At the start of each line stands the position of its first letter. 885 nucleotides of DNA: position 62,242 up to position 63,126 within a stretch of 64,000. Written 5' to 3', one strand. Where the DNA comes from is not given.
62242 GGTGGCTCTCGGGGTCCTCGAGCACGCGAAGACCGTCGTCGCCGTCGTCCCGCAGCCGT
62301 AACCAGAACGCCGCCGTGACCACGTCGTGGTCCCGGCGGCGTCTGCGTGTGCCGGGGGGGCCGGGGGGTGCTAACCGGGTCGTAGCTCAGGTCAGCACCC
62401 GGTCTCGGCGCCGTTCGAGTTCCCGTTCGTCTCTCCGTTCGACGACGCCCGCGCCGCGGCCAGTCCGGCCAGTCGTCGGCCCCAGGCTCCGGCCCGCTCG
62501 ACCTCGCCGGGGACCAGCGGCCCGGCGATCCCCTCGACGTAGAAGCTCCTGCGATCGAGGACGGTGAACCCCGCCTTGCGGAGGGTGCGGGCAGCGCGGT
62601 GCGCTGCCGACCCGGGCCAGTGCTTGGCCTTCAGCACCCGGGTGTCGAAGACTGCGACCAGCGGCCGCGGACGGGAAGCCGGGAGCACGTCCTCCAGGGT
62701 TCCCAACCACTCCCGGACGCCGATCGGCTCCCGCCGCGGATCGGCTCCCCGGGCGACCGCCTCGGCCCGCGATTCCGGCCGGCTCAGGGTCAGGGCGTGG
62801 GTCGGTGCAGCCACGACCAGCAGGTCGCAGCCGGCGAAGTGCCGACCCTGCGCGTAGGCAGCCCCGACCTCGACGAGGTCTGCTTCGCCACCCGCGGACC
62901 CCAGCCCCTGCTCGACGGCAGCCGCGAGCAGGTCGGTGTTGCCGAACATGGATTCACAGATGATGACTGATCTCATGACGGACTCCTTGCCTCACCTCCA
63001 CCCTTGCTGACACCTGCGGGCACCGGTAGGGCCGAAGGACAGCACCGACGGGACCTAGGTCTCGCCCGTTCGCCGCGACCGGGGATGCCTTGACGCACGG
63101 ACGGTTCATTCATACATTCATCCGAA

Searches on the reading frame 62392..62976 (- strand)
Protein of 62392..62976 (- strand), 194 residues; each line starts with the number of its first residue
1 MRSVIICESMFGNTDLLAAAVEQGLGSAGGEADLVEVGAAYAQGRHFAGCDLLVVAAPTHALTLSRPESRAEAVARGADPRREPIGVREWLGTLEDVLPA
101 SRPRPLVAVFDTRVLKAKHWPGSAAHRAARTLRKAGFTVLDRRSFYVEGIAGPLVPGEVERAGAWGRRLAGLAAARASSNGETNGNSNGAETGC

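Call 23: search_protein_families(library=pfam, proteins=[window:62392-62976:-], max_evalue=0.01)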
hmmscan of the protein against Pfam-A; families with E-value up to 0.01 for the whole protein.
window:62392-62976:- (194 aa): 0 families

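Call 78: search_protein_families(library=pfam, proteins=[window:62392-62976:-], max_evalue=1)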
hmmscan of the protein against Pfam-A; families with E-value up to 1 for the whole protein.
window:62392-62976:- (194 aa): 1 family
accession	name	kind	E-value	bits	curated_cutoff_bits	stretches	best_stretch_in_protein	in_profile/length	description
PF00258.30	Flavodoxin_1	-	0.01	16.4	25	1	5-38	1-34/143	Flavodoxin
